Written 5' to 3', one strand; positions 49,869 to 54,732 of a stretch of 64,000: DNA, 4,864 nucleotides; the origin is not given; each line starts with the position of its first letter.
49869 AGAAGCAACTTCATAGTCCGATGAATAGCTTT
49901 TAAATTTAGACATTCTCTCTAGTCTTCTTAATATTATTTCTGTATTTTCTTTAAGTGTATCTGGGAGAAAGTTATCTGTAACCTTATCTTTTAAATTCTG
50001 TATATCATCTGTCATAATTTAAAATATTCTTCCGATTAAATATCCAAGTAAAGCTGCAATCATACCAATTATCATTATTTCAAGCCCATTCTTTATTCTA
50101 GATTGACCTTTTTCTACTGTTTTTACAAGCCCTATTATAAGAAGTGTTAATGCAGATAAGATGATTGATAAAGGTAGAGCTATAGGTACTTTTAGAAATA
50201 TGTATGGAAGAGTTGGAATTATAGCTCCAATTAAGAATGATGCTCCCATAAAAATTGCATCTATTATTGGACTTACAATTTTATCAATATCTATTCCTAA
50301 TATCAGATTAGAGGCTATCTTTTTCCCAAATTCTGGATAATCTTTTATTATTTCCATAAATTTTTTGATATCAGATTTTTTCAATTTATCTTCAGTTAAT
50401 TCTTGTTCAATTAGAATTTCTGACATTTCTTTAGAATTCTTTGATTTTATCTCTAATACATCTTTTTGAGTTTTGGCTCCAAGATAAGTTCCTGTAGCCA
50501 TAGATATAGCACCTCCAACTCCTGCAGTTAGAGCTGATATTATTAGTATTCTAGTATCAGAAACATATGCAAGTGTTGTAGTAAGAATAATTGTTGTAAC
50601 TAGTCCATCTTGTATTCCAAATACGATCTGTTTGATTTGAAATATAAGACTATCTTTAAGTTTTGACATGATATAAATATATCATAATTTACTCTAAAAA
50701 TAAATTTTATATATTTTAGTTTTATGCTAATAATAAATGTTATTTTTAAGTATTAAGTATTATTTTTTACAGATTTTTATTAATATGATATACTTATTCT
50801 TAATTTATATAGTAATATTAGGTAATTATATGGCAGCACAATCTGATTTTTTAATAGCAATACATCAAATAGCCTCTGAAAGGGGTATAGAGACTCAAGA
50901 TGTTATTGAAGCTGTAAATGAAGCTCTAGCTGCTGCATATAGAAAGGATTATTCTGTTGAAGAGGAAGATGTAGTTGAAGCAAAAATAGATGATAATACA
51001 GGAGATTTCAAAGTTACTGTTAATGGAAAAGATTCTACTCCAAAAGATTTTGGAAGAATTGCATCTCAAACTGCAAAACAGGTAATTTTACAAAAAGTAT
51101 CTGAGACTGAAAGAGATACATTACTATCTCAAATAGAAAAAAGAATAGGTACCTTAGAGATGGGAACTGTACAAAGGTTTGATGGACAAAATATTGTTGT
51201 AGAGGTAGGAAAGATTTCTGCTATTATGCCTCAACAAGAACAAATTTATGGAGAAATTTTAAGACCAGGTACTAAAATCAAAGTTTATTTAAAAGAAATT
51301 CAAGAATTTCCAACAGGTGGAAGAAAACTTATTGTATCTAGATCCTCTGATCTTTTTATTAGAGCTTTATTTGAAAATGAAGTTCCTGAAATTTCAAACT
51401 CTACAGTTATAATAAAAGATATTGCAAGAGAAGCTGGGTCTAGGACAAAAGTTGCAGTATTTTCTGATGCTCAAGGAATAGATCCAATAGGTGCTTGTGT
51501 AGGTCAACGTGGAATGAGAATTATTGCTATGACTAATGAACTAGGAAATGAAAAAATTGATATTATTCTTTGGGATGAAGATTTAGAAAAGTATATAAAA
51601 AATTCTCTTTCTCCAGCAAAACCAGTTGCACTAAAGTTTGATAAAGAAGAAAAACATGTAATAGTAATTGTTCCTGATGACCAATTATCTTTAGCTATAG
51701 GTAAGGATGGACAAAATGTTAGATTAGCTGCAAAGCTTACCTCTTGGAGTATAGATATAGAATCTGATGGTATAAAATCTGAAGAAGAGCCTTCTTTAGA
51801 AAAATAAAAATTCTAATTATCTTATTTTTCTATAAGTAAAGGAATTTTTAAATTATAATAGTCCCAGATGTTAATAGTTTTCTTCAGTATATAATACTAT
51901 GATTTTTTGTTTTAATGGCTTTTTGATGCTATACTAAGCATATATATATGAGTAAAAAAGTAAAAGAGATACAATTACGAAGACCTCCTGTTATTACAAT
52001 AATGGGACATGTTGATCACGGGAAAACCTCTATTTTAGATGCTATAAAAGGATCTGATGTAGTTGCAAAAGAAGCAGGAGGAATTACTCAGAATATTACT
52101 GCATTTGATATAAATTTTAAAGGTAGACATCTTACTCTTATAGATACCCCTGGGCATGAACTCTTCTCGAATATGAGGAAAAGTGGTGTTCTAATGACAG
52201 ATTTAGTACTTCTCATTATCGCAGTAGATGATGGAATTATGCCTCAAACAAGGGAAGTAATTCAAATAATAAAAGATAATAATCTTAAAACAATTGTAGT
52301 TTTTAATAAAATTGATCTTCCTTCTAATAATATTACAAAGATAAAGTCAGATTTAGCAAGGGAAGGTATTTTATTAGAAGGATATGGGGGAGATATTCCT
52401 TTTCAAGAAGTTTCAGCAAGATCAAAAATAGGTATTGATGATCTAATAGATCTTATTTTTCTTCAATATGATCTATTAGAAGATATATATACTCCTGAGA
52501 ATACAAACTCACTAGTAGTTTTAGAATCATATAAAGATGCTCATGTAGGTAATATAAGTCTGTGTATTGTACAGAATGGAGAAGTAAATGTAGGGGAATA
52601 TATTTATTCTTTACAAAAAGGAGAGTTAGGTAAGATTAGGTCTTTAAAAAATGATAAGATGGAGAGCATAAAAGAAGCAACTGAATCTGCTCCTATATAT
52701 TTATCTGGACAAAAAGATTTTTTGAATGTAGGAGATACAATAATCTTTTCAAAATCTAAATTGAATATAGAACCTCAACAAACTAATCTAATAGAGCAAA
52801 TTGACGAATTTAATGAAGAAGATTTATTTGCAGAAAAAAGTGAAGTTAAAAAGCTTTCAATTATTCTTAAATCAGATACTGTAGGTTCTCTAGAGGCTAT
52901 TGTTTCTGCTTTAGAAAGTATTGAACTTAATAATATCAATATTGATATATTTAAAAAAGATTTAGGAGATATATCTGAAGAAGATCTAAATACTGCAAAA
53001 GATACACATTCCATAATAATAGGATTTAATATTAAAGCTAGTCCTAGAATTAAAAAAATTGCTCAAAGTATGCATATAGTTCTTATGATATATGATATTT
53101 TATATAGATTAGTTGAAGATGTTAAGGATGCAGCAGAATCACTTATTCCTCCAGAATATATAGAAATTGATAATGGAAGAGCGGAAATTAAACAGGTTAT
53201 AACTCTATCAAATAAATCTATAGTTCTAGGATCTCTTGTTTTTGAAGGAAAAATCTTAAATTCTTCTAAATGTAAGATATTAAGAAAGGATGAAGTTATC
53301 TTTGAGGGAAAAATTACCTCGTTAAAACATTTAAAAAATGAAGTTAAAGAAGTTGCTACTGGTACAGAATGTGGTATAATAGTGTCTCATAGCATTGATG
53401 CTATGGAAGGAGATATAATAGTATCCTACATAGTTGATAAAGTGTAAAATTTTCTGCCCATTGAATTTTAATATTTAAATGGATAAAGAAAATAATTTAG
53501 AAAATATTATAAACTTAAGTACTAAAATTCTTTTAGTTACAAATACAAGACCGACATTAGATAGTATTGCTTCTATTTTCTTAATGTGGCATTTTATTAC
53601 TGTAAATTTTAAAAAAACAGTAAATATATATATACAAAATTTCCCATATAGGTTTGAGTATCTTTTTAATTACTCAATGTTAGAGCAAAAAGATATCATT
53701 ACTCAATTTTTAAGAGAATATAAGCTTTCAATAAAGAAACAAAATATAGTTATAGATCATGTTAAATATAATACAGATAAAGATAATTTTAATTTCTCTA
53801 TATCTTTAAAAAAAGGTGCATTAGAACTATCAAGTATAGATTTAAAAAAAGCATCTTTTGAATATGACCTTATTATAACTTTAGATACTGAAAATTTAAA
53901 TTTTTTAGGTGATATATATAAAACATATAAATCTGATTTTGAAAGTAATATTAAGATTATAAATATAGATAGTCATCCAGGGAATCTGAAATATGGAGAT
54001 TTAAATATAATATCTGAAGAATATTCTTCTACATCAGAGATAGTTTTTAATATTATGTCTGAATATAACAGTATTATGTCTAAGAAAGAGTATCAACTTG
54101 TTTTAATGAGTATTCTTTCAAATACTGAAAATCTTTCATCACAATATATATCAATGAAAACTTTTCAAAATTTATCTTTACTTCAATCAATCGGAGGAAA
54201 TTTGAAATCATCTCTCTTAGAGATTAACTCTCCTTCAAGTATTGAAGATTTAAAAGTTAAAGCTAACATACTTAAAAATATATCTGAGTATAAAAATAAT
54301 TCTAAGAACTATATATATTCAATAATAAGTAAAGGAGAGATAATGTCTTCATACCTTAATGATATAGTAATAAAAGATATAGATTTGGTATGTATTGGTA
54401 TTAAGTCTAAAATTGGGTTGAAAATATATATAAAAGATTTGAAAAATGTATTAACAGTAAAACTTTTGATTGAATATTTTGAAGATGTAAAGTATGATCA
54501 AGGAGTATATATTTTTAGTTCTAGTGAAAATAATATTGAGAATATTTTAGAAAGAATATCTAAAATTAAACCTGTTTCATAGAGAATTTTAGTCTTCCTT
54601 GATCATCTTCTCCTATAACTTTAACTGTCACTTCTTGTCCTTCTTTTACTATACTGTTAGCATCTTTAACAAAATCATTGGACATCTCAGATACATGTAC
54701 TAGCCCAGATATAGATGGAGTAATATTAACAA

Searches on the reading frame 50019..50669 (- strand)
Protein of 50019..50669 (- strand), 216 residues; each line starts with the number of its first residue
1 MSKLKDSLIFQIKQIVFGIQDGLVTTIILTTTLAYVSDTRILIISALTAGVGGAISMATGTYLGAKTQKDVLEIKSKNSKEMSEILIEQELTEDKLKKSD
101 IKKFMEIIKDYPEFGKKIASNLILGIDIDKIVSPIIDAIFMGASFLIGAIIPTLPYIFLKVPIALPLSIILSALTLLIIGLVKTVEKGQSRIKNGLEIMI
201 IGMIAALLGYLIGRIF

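Call 55: search_protein_families(library=pfam, proteins=[window:50019-50669:-], max_evalue=0.001)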
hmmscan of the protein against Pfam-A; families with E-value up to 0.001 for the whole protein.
window:50019-50669:- (216 aa): 1 family
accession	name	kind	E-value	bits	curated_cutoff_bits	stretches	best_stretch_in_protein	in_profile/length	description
PF01988.24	VIT1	-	3.7e-40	138.5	28.1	1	12-214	1-214/214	VIT family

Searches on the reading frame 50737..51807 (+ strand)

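Call 55: search_protein_families(library=pfam, proteins=[window:50737-51807:+], max_evalue=0.001)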
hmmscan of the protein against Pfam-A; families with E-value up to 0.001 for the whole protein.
window:50737-51807:+ (356 aa): 3 families
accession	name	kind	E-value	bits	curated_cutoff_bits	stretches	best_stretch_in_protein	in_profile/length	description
PF13184.12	KH_5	-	5.3e-25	87.8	27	1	233-296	1-64/69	NusA-like KH domain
PF08529.16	NusA_N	-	2e-19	70.4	23.8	2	37-95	1-57/119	NusA N-terminal domain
PF23095.1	KH_NusA_C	-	0.00076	19.9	34.2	0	309-341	2-34/59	Transcription termination/antitermination protein NusA, KH domain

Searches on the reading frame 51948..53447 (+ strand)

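Call 55: search_protein_families(library=pfam, proteins=[window:51948-53447:+], max_evalue=0.001)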
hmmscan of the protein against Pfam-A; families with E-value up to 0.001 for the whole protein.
window:51948-53447:+ (499 aa): 10 families
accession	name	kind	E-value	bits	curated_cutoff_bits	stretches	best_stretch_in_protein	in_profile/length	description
PF00009.33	GTP_EFTU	-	8.7e-34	117.2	26.5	1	15-171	5-183/188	Elongation factor Tu GTP binding domain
PF11987.13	IF-2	-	9.3e-27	93.7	27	1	289-393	11-117/117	Translation-initiation factor 2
PF01926.29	MMR_HSR1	-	2.2e-13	50.7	21.9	1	16-121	2-113/113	50S ribosome-binding GTPase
PF22042.2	EF-G_D2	-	3.9e-12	46.6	27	1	189-265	4-81/84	Elongation factor G domain 2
PF00071.28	Ras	-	6.5e-08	32.8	21.6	1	17-170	3-156/162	Ras family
PF03144.31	GTP_EFTU_D2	-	2e-07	31.8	30.3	0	201-265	1-72/73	Elongation factor Tu domain 2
PF00350.29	Dynamin_N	-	5e-06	27.1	27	0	16-52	1-37/168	Dynamin family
PF02421.24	FeoB_N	-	6.4e-06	26.2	27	1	16-168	3-154/156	Ferrous iron transport protein B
PF09439.16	SRPRB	-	2.1e-05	24.4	25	1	14-100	4-87/178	Signal recognition particle receptor beta subunit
PF14578.12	GTP_EFTU_D4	-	0.00044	20.5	23.8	0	414-491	8-85/86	Elongation factor Tu domain 4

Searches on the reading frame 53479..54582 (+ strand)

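Call 55: search_protein_families(library=pfam, proteins=[window:53479-54582:+], max_evalue=0.001)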
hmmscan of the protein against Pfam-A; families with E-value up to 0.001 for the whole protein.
window:53479-54582:+ (367 aa): 1 family
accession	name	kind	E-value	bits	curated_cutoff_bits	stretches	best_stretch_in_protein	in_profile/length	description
PF01368.27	DHH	-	5.9e-13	49.6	28.1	1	16-211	1-124/125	DHH family, N-terminal domain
